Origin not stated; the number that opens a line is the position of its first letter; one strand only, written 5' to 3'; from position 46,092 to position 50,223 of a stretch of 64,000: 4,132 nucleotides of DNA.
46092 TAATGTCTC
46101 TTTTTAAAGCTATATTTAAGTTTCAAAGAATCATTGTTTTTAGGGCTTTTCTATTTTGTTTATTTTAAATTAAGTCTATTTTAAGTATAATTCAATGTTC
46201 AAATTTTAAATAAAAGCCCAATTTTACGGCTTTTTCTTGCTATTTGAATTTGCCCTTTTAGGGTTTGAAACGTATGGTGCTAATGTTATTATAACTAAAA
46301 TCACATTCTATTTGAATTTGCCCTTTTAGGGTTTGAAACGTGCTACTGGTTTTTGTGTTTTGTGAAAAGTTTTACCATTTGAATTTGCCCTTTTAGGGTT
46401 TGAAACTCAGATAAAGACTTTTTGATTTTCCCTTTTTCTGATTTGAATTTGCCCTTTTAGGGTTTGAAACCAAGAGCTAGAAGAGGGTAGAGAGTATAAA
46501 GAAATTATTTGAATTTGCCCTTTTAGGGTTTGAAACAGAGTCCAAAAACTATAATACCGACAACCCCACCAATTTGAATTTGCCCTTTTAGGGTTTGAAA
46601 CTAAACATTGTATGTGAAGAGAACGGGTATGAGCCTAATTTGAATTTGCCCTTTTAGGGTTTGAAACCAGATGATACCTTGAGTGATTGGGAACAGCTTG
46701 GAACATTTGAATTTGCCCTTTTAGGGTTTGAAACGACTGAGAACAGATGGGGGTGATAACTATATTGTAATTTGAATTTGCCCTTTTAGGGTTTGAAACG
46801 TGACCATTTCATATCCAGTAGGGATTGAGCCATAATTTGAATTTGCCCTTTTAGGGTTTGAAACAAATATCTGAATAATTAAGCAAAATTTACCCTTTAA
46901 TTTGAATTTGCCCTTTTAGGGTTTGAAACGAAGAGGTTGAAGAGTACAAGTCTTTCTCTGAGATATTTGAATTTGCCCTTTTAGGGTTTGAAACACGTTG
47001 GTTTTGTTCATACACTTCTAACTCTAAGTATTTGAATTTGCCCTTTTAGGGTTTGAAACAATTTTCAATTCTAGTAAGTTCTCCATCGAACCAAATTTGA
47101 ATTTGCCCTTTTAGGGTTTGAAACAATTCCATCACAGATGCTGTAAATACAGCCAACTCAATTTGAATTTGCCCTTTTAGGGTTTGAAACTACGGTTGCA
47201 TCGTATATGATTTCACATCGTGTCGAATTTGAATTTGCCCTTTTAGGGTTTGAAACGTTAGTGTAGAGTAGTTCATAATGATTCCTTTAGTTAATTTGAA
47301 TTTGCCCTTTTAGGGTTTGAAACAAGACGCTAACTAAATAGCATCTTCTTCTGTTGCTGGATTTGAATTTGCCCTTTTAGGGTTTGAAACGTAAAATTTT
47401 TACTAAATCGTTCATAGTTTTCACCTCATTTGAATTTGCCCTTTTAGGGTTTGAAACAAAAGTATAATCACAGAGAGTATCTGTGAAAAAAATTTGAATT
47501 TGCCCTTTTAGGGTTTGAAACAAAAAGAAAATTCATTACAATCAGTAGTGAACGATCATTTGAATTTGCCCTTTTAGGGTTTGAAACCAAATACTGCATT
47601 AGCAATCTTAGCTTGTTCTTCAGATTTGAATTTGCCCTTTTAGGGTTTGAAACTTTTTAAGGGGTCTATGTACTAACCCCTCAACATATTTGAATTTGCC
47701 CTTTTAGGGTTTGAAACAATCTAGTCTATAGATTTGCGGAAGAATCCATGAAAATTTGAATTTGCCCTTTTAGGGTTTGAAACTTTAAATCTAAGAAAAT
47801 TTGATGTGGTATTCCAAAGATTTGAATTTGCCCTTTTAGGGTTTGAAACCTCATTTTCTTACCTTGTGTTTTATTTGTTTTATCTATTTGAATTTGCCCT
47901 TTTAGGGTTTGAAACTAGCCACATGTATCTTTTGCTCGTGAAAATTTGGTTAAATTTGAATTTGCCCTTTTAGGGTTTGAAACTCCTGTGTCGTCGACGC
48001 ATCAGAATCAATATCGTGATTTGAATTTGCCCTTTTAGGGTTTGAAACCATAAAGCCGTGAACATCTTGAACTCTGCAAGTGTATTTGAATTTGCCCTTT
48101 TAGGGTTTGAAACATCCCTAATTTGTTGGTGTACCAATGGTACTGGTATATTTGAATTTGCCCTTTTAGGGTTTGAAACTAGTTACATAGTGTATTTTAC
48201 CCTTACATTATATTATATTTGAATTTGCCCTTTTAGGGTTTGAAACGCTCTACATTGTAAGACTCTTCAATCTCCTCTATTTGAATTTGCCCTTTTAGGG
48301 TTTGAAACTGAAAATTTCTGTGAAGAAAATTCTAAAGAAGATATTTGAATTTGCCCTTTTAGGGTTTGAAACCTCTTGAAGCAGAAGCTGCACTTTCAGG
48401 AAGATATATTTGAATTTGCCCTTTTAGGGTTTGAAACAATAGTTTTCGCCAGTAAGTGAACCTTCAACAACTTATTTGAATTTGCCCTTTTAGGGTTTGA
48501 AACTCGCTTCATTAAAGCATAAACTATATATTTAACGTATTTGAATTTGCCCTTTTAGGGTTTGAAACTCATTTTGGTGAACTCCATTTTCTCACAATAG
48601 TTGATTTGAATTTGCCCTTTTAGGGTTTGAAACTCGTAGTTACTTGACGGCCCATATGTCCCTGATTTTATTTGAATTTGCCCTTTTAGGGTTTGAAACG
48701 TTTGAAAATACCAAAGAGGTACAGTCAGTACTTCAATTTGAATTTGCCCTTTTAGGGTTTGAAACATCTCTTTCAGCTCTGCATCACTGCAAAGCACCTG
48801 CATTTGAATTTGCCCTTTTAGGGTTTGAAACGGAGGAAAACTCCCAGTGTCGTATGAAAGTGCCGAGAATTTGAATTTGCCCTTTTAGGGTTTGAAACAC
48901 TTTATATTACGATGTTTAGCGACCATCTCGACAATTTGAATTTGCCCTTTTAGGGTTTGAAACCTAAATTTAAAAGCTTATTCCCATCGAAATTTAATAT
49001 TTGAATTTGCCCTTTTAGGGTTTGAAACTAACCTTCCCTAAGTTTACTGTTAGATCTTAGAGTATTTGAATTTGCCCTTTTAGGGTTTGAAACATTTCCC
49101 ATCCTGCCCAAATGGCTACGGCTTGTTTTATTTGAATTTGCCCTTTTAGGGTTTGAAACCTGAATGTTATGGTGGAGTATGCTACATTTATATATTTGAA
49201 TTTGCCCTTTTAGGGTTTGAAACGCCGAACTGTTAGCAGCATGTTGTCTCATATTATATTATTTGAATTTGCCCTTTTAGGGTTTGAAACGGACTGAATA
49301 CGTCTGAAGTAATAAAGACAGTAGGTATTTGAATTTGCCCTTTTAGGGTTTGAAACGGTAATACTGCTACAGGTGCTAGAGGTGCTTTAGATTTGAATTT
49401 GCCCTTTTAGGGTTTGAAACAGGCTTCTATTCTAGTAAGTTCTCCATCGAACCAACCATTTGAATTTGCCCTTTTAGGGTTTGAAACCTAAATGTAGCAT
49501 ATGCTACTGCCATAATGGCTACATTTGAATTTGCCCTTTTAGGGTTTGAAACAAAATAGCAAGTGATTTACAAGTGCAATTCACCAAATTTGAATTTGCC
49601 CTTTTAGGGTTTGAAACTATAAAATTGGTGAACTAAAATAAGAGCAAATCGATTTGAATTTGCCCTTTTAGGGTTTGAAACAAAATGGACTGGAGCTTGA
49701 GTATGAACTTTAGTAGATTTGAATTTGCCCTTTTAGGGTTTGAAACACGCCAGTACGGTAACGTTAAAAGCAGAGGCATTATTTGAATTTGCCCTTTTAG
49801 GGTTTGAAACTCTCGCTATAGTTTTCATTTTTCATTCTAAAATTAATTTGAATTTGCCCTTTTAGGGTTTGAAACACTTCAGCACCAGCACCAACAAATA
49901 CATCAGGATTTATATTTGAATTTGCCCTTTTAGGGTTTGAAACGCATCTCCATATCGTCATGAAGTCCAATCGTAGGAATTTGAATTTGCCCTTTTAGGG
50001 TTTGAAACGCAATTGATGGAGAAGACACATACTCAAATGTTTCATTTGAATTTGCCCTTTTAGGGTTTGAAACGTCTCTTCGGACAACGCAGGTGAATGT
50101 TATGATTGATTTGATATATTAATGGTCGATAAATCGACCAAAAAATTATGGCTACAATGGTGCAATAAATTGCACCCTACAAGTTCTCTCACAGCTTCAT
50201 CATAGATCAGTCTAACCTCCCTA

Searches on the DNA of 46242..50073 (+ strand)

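Call 36: search_dna_similar(query=window:46242-50073:+, collection=phages, mode=distant, max_evalue=0.01, max_rows=20)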
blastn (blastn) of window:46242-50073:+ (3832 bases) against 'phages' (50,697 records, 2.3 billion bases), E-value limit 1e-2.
No match.

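Call 37: search_dna_similar(query=window:46242-50073:+, collection=plasmids, mode=distant, max_evalue=0.01, max_rows=20)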
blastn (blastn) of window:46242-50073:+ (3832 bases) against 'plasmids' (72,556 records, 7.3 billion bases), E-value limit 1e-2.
No match.
